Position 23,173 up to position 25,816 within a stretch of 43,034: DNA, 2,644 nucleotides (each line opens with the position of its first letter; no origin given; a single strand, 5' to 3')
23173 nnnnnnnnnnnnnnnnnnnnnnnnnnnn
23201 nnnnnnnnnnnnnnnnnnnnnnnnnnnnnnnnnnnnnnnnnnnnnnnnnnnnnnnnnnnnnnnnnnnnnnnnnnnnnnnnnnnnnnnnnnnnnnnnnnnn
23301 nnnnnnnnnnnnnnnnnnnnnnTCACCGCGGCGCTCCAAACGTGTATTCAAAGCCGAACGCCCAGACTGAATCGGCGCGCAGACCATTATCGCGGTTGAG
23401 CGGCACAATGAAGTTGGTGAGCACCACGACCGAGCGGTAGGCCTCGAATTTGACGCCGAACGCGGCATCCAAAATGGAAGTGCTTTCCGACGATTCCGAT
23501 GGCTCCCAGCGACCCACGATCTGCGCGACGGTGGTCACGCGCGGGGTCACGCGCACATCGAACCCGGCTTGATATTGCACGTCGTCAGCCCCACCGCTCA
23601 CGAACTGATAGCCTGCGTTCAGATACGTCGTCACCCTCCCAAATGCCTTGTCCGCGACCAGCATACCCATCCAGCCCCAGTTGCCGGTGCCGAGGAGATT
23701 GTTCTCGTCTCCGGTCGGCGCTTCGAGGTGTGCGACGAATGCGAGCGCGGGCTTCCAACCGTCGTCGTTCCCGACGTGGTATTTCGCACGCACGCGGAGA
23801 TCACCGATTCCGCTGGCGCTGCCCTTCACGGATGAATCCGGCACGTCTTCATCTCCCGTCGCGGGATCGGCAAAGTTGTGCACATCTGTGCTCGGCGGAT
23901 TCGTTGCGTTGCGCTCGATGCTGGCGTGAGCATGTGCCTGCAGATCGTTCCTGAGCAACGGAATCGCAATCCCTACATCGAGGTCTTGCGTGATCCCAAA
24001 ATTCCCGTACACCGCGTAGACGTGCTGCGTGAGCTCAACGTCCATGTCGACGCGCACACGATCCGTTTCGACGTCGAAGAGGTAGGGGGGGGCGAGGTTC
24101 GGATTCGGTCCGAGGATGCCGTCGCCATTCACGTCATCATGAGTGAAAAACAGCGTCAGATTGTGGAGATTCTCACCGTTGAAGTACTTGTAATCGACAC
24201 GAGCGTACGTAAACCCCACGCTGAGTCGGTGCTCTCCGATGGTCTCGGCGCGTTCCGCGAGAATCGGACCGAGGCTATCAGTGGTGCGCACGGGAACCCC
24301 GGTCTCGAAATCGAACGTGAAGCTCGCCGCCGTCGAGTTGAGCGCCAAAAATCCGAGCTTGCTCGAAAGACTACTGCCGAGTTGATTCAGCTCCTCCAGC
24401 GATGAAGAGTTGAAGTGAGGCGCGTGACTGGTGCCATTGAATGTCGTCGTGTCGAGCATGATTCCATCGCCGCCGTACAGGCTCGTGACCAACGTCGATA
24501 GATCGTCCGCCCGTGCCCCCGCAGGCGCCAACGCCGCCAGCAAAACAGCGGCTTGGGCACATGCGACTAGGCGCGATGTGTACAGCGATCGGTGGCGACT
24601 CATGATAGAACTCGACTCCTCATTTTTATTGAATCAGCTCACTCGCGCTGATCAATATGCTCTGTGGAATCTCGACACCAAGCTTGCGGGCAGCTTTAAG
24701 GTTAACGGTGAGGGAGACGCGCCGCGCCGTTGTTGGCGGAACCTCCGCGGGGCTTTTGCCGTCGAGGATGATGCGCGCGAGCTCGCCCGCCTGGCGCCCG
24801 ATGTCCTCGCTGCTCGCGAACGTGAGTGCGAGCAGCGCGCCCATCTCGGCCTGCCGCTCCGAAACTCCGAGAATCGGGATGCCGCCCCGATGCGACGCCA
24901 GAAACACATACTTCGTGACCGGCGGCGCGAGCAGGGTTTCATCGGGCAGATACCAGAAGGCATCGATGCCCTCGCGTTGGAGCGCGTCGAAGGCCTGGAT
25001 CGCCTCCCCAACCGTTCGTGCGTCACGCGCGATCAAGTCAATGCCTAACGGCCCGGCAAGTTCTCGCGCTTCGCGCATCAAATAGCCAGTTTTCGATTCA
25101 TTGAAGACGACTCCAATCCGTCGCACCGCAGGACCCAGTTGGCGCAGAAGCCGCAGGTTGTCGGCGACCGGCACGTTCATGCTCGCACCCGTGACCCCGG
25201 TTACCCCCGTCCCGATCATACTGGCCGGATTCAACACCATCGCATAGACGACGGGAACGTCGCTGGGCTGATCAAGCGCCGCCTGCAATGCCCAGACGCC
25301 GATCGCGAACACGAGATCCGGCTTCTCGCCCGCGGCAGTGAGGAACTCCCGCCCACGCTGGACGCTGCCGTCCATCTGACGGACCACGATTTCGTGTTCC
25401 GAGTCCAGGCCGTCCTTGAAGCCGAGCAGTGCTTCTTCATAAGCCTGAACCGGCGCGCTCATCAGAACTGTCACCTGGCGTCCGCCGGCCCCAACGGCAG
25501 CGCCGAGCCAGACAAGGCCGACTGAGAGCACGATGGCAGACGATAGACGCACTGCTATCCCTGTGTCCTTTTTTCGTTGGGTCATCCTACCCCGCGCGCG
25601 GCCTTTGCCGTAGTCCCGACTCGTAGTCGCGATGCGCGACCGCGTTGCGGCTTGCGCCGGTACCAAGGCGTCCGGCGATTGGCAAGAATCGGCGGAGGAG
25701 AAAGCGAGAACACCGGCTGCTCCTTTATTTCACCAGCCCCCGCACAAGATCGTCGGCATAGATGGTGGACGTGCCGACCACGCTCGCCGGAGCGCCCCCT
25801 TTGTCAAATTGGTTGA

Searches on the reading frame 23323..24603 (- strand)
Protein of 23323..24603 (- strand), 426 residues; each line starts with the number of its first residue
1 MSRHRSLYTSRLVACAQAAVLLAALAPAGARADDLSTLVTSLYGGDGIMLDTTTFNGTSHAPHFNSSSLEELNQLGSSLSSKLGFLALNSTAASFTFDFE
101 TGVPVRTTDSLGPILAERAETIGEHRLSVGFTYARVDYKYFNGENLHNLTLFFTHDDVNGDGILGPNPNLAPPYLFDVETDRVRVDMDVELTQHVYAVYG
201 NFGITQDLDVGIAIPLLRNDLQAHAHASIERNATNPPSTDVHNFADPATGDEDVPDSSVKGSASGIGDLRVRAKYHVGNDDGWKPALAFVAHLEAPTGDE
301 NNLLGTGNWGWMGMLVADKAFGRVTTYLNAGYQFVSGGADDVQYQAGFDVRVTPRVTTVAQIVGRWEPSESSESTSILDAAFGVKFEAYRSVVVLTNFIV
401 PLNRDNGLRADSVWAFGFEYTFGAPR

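Call 3: search_protein_families(library=pfam, proteins=[window:23323-24603:-], max_evalue=0.01)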
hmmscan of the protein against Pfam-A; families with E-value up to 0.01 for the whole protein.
window:23323-24603:- (426 aa): 1 family
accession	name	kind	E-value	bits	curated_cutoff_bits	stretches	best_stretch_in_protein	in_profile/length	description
PF13557.12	Phenol_MetA_deg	-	2.3e-09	38.1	22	1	182-347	15-155/242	Putative MetA-pathway of phenol degradation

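Call 4: search_protein_families(library=padloc, proteins=[window:23323-24603:-], max_evalue=0.01)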
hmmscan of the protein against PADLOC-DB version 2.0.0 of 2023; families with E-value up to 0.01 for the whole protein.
window:23323-24603:- (426 aa): 0 families

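Call 5: search_protein_families(library=ncbifam, proteins=[window:23323-24603:-], max_evalue=0.01)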
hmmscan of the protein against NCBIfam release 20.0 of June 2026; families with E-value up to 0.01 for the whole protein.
window:23323-24603:- (426 aa): 0 families

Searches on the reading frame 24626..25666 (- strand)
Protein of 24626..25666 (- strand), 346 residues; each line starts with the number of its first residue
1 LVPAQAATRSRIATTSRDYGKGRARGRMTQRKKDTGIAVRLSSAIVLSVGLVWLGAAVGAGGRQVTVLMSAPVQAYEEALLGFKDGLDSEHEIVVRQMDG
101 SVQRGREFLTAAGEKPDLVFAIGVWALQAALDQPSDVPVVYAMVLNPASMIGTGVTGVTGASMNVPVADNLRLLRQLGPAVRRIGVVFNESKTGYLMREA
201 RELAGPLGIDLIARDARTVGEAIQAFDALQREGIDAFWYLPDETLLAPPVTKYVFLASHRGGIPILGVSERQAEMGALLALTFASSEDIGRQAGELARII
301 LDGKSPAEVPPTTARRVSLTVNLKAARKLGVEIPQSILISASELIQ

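Call 3: search_protein_families(library=pfam, proteins=[window:24626-25666:-], max_evalue=0.01)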
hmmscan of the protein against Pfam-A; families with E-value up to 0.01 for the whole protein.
window:24626-25666:- (346 aa): 1 family
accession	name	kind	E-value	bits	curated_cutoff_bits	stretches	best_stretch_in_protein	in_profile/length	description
PF04392.18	ABC_sub_bind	-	1.1e-27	97.4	25.9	1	112-344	57-292/293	ABC transporter substrate binding protein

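Call 4: search_protein_families(library=padloc, proteins=[window:24626-25666:-], max_evalue=0.01)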
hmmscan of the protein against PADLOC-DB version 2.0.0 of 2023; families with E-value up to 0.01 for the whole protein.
window:24626-25666:- (346 aa): 0 families

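Call 5: search_protein_families(library=ncbifam, proteins=[window:24626-25666:-], max_evalue=0.01)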
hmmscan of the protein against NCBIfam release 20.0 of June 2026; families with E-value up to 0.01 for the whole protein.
window:24626-25666:- (346 aa): 1 family
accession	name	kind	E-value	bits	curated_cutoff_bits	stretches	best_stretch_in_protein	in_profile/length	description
NF041285.1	ABC_SBP_TrpX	equivalog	1.6e-20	73.4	390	1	114-341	90-321/322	tryptophan ABC transporter substrate-binding protein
